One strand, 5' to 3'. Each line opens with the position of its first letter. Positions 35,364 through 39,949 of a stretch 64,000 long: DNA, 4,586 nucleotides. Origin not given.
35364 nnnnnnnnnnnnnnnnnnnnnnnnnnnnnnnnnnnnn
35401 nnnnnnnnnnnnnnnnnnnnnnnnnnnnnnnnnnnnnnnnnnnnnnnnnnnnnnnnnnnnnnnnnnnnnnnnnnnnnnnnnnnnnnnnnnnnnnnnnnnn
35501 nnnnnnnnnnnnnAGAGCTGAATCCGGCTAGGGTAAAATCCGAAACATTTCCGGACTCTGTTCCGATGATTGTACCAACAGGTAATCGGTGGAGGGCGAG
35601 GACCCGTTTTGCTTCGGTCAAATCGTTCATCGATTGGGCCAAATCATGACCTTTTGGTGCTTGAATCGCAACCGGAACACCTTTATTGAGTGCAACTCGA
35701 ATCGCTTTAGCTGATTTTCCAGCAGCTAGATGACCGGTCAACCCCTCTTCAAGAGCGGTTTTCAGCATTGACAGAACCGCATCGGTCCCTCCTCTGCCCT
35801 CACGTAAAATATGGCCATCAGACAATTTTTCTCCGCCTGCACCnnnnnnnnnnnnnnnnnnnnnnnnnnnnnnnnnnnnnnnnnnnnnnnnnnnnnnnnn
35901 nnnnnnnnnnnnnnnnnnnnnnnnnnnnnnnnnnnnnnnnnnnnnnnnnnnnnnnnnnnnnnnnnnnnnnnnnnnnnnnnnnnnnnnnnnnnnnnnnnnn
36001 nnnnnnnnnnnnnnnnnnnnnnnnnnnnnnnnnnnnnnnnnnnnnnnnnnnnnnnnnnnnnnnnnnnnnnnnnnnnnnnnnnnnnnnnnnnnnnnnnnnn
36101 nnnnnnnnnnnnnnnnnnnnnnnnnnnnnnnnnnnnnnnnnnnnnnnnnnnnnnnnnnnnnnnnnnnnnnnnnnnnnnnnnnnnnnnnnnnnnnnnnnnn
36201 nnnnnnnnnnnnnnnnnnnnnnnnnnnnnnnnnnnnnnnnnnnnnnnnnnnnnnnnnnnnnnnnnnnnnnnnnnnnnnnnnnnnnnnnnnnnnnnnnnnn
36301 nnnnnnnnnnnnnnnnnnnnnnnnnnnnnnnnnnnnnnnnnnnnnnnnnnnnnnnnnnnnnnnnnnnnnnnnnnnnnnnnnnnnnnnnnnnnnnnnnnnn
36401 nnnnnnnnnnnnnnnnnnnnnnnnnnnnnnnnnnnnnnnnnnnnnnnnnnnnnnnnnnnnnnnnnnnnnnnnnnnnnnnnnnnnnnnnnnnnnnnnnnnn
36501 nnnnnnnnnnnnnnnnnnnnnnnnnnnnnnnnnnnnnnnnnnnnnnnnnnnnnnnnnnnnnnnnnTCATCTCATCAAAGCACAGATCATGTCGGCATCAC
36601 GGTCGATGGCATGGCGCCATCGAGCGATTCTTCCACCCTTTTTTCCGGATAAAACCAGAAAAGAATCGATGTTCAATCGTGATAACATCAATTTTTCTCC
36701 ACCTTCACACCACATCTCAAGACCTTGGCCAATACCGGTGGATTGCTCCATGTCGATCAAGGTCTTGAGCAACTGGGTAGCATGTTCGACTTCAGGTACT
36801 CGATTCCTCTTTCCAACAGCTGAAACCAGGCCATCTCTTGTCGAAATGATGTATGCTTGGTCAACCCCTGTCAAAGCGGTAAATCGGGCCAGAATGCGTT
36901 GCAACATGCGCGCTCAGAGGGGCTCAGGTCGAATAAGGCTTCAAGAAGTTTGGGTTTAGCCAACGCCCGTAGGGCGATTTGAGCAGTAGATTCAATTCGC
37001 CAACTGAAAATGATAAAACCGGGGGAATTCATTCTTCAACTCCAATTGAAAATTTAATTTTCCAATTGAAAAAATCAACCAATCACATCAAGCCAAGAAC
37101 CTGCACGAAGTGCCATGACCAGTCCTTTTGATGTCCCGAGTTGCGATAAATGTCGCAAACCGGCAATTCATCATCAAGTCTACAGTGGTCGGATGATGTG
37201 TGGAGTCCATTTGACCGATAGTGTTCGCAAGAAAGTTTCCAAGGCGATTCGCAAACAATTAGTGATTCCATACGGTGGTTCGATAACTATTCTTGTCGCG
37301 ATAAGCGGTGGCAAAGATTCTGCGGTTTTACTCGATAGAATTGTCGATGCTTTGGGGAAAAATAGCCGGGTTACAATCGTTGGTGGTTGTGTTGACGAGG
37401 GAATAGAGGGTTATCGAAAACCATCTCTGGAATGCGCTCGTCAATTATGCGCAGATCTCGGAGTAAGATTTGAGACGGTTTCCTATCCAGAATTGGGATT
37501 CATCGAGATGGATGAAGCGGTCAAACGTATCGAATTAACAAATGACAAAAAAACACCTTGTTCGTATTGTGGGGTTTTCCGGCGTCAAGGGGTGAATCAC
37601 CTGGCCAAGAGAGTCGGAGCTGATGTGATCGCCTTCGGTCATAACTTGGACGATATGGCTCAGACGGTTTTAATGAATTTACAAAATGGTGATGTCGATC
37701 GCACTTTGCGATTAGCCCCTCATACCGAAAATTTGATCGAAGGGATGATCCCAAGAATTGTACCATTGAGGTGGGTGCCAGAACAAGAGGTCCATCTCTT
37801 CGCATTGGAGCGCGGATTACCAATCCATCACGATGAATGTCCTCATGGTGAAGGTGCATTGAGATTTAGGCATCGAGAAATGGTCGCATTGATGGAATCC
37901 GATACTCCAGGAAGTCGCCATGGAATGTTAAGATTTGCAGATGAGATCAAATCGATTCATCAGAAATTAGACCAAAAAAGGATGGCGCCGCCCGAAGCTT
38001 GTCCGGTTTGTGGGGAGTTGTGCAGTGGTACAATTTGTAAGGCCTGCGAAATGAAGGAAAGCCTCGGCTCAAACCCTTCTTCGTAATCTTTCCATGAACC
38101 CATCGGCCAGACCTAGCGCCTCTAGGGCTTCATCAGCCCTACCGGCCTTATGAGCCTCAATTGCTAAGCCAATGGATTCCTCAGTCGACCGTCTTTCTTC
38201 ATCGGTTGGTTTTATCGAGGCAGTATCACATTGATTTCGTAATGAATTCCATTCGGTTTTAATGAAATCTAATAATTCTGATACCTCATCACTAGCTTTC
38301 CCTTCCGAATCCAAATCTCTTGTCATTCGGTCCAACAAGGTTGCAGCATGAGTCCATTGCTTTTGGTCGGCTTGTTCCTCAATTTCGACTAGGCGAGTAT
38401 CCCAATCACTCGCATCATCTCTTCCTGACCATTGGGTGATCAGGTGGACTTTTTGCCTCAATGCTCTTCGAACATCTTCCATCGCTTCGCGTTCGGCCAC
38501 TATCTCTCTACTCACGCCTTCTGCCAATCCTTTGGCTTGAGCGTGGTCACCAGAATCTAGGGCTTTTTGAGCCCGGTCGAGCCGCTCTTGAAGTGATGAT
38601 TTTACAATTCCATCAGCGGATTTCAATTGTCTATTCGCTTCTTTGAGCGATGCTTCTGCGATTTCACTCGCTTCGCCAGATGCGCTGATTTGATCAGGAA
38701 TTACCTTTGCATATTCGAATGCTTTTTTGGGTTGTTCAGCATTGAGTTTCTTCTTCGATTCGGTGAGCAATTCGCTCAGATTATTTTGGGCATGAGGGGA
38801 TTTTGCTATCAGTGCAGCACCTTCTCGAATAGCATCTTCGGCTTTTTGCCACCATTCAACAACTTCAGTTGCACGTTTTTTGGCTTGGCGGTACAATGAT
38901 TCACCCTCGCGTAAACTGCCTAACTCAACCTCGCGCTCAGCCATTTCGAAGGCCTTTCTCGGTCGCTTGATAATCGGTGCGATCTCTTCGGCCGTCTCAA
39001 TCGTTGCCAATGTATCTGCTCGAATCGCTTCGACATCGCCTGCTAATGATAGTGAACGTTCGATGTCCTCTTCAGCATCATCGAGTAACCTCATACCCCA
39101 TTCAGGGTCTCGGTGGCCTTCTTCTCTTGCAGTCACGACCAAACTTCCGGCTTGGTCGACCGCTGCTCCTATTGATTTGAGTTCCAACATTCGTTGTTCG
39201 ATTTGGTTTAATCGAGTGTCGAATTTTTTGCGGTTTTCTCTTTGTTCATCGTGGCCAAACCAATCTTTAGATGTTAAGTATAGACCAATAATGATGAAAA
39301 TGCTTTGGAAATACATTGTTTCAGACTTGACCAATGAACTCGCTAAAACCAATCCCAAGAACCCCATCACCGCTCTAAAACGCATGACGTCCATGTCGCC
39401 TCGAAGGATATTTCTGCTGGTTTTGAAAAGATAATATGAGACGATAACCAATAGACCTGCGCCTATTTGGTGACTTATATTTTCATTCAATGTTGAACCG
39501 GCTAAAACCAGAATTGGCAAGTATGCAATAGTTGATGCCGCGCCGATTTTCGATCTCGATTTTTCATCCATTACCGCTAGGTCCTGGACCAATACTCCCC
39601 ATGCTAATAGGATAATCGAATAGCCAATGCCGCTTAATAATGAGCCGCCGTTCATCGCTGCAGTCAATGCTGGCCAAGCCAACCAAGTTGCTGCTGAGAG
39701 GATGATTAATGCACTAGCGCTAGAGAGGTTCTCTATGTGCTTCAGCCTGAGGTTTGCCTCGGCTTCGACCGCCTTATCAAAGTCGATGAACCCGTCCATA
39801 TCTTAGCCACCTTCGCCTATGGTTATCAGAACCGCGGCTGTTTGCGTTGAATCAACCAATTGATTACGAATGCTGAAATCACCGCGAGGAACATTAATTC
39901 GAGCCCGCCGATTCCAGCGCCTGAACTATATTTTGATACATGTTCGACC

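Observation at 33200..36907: Roadblock, then Roadblock/PATAN/coiled-coil giant, then mini-membrane protein: an operon with no partner GTPase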

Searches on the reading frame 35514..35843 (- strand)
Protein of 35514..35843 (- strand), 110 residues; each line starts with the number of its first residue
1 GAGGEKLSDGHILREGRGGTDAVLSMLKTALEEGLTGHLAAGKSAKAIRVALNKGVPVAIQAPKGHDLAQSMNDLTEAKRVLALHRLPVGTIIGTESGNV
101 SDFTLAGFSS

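Call 52: search_solved_structures(query=A4, max_evalue=10, show_alignments=3)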
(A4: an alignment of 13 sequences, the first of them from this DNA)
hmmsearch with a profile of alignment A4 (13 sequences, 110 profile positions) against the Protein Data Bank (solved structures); distinct sequences matched with E-value up to 10: 1.
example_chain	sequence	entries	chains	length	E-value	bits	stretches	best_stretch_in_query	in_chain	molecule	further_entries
7a02_A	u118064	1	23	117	1.5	11.9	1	32-105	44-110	DUF3992 domain-containing protein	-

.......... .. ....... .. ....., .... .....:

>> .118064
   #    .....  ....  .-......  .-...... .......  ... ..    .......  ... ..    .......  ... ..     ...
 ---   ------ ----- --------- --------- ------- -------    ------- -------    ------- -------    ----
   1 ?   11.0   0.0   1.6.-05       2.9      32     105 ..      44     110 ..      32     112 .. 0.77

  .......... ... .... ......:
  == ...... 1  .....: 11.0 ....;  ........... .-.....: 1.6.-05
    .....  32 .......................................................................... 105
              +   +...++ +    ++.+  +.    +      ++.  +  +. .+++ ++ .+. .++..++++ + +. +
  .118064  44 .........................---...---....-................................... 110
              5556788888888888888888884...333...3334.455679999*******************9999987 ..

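Call 55: search_protein_families(library=pfam, alignment_id=A4, max_evalue=10)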
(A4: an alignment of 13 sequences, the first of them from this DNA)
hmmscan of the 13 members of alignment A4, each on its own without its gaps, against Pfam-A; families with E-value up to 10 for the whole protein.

A. member 1, seq(110 aa): 1 family
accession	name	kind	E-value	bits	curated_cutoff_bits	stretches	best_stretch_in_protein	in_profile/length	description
PF20028.4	VMAP-C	-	0.13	12.6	27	1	24-88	131-196/226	vWA-MoxR associated protein C-terminal domain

B. families by the number of members that match (of 13 scanned): 3 families
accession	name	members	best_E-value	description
PF20028.4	VMAP-C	2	0.13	vWA-MoxR associated protein C-terminal domain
PF03693.20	ParD_antitoxin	1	0.093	Bacterial antitoxin of ParD toxin-antitoxin type II system and RHH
PF01110.22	CNTF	1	0.13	Ciliary neurotrophic factor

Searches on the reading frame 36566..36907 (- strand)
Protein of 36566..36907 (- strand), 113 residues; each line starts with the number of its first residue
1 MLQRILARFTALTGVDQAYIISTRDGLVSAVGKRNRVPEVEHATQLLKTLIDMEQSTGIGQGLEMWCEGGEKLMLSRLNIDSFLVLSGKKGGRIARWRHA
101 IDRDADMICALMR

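Call 3: search_protein_families(library=pfam, proteins=[window:36566-36907:-], max_evalue=1)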
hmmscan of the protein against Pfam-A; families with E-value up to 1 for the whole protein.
window:36566-36907:- (113 aa): 1 family
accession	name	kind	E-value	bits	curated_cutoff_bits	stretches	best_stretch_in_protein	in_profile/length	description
PF05971.18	Methyltransf_10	-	0.093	12.5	23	1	54-82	215-243/299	RNA methyltransferase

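Call 12: search_solved_structures(query=window:36566-36907:-, max_evalue=10)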
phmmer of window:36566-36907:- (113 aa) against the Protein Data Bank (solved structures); distinct sequences matched with E-value up to 10: 1.
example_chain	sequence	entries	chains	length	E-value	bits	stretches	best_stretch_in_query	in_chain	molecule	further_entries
6g6o_A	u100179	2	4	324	0.43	14.3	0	59-98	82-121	Ika8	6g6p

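Call 14: find_homologous_proteins(query=window:36566-36907:-)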
Query window:36566-36907:- (113 aa): 56 proteins with E <= 0.001 among 61 candidates.
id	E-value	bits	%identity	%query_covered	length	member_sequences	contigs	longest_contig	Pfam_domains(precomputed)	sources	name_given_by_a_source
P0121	2.5e-66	239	99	100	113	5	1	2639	-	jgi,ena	-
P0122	1.5e-61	223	93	100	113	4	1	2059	-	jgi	jgi:predicted regulator of Ras-like GTPase activity (Roadblock/LC7/MglB family)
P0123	2.6e-42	161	66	100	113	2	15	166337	-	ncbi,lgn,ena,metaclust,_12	metaclust:\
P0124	8.1e-39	150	62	100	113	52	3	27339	-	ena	-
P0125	8.1e-39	150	63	100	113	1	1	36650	-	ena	-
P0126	1.6e-38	149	62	100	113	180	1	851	-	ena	-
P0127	3.0e-38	148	64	98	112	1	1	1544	-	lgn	-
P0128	5.7e-38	147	59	100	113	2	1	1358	-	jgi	-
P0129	8.1e-38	147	58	100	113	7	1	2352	-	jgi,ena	-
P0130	1.1e-37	147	61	100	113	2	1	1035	-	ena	-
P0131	3.9e-37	145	59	100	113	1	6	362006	-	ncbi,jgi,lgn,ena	-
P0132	3.9e-37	145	59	100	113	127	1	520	-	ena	-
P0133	5.7e-37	144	60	100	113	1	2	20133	-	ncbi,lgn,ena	-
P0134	5.8e-37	144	60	99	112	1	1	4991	-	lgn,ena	-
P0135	8.1e-37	144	60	100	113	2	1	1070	-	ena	-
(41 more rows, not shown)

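Call 16: search_solved_structures(query=A1, max_evalue=10, show_alignments=2)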
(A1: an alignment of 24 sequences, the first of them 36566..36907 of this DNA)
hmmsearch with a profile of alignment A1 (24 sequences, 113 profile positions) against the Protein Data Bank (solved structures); distinct sequences matched with E-value up to 10: 4.
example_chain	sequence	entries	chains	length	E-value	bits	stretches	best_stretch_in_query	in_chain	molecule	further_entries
6g6o_A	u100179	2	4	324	1.3e-07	34.9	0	55-97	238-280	Ika8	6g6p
6g6q_A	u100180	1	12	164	0.00032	24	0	59-97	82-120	Ika4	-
7f8m_A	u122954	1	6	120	0.31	14.4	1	4-94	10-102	Robl_LC7 domain-containing protein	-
5yzv_A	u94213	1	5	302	0.86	13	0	72-110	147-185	Probable serine/threonine-protein kinase PkwA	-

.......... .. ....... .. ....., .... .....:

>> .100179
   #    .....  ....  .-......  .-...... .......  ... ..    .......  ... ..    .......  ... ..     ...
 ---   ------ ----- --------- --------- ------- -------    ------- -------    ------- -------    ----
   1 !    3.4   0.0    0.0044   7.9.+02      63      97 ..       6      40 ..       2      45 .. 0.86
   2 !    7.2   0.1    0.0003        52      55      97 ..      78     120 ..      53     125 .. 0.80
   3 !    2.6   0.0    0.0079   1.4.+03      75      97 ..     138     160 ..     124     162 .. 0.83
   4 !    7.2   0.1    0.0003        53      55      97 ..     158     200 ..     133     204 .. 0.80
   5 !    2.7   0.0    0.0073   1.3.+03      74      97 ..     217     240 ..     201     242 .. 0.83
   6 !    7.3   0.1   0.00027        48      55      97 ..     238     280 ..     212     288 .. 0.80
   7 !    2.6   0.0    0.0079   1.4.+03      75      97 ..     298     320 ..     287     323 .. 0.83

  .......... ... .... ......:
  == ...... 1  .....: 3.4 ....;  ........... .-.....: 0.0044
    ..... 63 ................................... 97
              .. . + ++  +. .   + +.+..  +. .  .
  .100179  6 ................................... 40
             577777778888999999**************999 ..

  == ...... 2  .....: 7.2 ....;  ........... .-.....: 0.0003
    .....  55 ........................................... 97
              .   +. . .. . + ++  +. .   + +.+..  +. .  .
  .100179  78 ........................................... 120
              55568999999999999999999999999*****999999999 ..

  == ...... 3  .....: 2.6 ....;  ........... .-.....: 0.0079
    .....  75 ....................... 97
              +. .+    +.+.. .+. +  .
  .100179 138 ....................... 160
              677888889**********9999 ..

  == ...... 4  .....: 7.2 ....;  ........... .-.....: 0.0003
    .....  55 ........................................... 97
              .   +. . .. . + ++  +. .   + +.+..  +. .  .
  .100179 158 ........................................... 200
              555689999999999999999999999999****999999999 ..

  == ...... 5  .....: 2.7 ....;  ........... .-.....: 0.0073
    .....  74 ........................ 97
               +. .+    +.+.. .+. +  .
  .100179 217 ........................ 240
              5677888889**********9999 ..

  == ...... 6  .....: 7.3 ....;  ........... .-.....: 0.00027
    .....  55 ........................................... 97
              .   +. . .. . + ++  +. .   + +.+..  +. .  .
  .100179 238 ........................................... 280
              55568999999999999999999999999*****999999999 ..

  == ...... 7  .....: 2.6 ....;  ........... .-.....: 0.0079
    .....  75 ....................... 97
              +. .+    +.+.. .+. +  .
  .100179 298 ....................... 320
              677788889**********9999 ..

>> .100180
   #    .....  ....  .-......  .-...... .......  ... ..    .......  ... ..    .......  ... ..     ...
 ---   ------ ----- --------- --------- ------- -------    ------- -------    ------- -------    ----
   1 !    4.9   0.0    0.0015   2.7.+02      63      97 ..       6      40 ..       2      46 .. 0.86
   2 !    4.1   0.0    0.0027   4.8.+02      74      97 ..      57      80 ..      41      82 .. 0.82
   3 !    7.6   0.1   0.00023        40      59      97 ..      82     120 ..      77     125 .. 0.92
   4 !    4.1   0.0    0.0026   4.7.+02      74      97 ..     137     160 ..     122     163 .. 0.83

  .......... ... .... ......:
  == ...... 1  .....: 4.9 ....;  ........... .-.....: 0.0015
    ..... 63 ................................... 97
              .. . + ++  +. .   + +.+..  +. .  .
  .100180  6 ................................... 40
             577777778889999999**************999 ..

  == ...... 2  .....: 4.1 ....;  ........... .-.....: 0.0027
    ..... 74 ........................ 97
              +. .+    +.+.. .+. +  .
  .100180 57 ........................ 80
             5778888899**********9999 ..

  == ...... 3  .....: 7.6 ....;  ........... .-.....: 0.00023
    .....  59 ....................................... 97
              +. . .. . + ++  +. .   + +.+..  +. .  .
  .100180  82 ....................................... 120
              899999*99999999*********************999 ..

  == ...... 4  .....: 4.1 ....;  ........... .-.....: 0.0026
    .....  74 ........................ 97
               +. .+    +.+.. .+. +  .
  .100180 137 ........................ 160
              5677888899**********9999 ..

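Call 22: predict_structure(alignment_id=A1)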
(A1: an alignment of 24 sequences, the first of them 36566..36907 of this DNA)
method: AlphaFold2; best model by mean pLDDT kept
length: 113 residues; sequences in the alignment: 24
mean_pLDDT: 87.4   pTM: 0.82
mean pLDDT of the five models: 87.4, 87.0, 86.2, 85.6, 81.1
residues with pLDDT >= 90: 49; 70-90: 62; 50-70: 2; < 50: 0
segments of 3 or more residues with pLDDT < 50: none
pLDDT, mean of each block of 10 residues (from residue 1): 90 92 92 85 90 86 83 88 89 86 84 76
secondary structure, 60 per line:
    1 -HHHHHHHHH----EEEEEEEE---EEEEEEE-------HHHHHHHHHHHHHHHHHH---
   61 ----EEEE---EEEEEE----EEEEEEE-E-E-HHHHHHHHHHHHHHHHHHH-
elements in order: H2-10 E15-22 E26-32 H40-57 E65-68 E72-77 E82-88 H94-112

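Call 26: fold_search(model_id=the predicted structure, library=pdb)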
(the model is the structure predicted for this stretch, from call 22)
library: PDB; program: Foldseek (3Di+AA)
matches with E <= 10: 1264; with E <= 0.001: 131
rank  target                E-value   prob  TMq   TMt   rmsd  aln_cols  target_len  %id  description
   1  6izw_C                2.8e-07  1.00  0.84  0.76   2.4       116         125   13  Myxococcus xanthus MglA bound to GTP-gamma-S and MglB (released 2019-10-16)
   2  9jue_E                6.1e-07  1.00  0.82  0.79   2.2       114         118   16  Roadblock3 homodimer structure from Candidatus Prometheoarchaeum syntrophicum strain MK-D1 (released 2024-10-16)
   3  1j3w_C                6.5e-07  1.00  0.80  0.70   2.6       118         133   14  Structure of Gliding protein-mglB from Thermus Thermophilus HB8 (released 2004-04-13)
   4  7ct3                  7.0e-07  1.00  0.69  0.66   4.8       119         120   19  Crystal Structure of MglC from Myxococcus xanthus (released 2021-01-27)
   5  6hjm_K                7.4e-07  1.00  0.83  0.79   2.4       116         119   13  Myxococcus xanthus MglB (released 2019-12-04)
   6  9jue_F                7.9e-07  1.00  0.83  0.79   2.1       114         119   16  Roadblock3 homodimer structure from Candidatus Prometheoarchaeum syntrophicum strain MK-D1 (released 2024-10-16)
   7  1j3w_A                9.0e-07  1.00  0.80  0.69   2.6       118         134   14  Structure of Gliding protein-mglB from Thermus Thermophilus HB8 (released 2004-04-13)
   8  6hjm_J                1.1e-06  1.00  0.83  0.76   2.4       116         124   13  Myxococcus xanthus MglB (released 2019-12-04)
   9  3t1r_A                1.1e-06  1.00  0.80  0.69   2.7       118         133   14  MglB with tetrameric arrangement (released 2011-08-31)
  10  6hjm_L                1.2e-06  1.00  0.82  0.75   2.4       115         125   13  Myxococcus xanthus MglB (released 2019-12-04)
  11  7f8m_B                1.4e-06  1.00  0.72  0.68   3.3       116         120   18  Roadblock from Thorarchaeota SMTZ1-45 (released 2022-07-13)
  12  6hjm_C                1.5e-06  1.00  0.82  0.75   2.4       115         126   13  Myxococcus xanthus MglB (released 2019-12-04)
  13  7f8m_D                1.5e-06  1.00  0.80  0.78   2.5       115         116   17  Roadblock from Thorarchaeota SMTZ1-45 (released 2022-07-13)
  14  6hjm_D                1.7e-06  1.00  0.83  0.78   2.4       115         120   13  Myxococcus xanthus MglB (released 2019-12-04)
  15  6hjm_H                1.7e-06  1.00  0.83  0.78   2.4       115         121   13  Myxococcus xanthus MglB (released 2019-12-04)
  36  7f8m_A                5.1e-06  1.00  0.74  0.71   3.3       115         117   17  Roadblock from Thorarchaeota SMTZ1-45 (released 2022-07-13)
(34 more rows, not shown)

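Call 98: search_protein_families(library=ncbifam, proteins=[window:36566-36907:-], max_evalue=0.1)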
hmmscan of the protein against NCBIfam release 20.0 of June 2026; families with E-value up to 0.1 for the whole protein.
window:36566-36907:- (113 aa): 1 family
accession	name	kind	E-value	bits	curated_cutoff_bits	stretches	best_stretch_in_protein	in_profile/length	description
NF008725.1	PRK11727.1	equivalog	0.06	13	302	1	59-82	216-239/293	23S rRNA (adenine(1618)-N(6))-methyltransferase RlmF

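Call 99: search_protein_families(library=padloc, proteins=[window:36566-36907:-], max_evalue=0.1)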
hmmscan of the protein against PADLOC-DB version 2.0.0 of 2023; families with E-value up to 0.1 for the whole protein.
window:36566-36907:- (113 aa): 0 families

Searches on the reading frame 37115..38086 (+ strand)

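Call 3: search_protein_families(library=pfam, proteins=[window:37115-38086:+], max_evalue=1)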
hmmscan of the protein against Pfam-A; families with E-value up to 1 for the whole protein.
window:37115-38086:+ (323 aa): 8 families
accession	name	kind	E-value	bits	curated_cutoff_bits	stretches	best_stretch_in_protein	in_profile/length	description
PF01171.26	ATP_bind_3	-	9.1e-12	45.5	27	1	59-242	2-168/182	PP-loop family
PF22082.2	TtuA_LIM_N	-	1e-05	25.9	27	1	10-33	2-25/26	2-thiouridine synthetase TtuA, N-terminal LIM domain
PF03054.22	tRNA_Me_trans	-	0.0002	21.5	20.6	1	58-237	2-188/202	tRNA methyl transferase HUP domain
PF17853.6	GGDEF_2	-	0.00056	20.6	24.5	1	33-102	37-105/116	GGDEF-like domain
PF16503.10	zn-ribbon_14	-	0.0024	17.8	34.9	1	295-320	2-27/32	Zinc-ribbon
PF21533.2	EHMT1-2_CRR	-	0.012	16.4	27.5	1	273-315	25-68/94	Histone-lysine N-methyltransferase EHMT1/EHMT2, Cys-rich region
PF06508.19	QueC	-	0.12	12.3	22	1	59-136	2-72/210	Queuosine biosynthesis protein QueC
PF02540.23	NAD_synthase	-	0.2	11.2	21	1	56-123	18-80/242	NAD synthase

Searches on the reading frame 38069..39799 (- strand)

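Call 3: search_protein_families(library=pfam, proteins=[window:38069-39799:-], max_evalue=1)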
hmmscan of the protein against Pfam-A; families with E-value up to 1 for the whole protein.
window:38069-39799:- (576 aa): 3 families
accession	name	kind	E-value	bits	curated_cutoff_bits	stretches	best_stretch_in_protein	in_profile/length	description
PF15261.11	JHY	-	0.6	11.1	27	1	324-390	22-90/124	Jhy protein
PF08590.15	DUF1771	-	0.82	10.5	28.7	1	405-427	17-39/64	Domain of unknown function (DUF1771)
PF07721.20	TPR_4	-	0.93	10.7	27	0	543-562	5-24/26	Tetratricopeptide repeat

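Call 98: search_protein_families(library=ncbifam, proteins=[window:38069-39799:-], max_evalue=0.1)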
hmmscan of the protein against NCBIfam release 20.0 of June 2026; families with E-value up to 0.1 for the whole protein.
window:38069-39799:- (576 aa): 0 families
